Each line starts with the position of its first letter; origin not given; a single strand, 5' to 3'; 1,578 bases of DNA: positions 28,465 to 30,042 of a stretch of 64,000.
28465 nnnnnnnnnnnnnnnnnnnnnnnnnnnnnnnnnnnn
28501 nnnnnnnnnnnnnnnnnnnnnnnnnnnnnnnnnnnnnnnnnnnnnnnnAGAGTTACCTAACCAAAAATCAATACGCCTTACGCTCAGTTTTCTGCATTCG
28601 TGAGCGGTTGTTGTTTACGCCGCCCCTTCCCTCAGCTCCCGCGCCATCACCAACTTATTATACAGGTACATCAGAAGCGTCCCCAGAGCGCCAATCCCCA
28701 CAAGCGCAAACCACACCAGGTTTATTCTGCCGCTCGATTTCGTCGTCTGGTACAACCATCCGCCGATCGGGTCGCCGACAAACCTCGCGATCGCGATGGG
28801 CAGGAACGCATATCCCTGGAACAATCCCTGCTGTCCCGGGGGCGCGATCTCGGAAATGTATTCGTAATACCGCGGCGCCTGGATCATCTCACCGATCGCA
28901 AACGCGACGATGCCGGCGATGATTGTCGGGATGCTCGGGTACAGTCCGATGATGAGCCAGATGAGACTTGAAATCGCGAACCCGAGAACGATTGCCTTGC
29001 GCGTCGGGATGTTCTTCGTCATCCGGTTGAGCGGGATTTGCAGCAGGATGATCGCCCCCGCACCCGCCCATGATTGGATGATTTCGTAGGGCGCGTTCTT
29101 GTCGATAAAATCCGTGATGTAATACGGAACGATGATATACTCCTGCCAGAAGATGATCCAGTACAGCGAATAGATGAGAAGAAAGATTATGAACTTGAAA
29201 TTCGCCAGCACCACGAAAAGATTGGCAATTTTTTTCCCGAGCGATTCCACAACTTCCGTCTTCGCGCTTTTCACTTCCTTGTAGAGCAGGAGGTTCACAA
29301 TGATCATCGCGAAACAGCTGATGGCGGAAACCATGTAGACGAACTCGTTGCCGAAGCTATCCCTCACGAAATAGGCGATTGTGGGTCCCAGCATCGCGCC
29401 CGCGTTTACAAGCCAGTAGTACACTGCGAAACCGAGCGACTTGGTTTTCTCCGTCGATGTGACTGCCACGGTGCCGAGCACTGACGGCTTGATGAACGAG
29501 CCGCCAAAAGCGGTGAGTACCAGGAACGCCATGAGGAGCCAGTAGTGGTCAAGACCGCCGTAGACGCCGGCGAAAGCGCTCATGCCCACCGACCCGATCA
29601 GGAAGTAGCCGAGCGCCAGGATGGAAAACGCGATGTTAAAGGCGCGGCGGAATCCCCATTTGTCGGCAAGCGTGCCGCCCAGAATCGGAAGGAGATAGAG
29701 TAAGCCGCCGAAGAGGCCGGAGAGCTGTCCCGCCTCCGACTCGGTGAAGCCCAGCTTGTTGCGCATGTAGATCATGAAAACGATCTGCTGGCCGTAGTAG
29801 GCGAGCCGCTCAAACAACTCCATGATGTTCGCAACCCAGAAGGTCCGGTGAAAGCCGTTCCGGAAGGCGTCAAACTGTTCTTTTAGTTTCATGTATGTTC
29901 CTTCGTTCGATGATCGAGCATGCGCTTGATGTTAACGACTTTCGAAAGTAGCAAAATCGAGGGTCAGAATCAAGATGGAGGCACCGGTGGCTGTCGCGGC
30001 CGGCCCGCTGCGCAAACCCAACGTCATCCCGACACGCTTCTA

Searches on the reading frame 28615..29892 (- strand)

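Call 14: search_protein_families(library=pfam, proteins=[window:28615-29892:-], max_evalue=0.001)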
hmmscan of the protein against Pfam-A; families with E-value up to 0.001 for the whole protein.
window:28615-29892:- (425 aa): 4 families
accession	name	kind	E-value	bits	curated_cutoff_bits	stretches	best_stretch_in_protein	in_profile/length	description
PF07690.21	MFS_1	-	8.9e-30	104.2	33.4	2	37-260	16-230/347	Major Facilitator Superfamily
PF00854.27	PTR2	-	4.9e-08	32.7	27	1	89-223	8-143/392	POT family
PF00083.30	Sugar_tr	-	2.2e-06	27.3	22.3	1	18-215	255-448/452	Sugar (and other) transporter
PF05977.19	MFS_3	-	0.00011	21.3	27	1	65-324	58-310/524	Transmembrane secretion effector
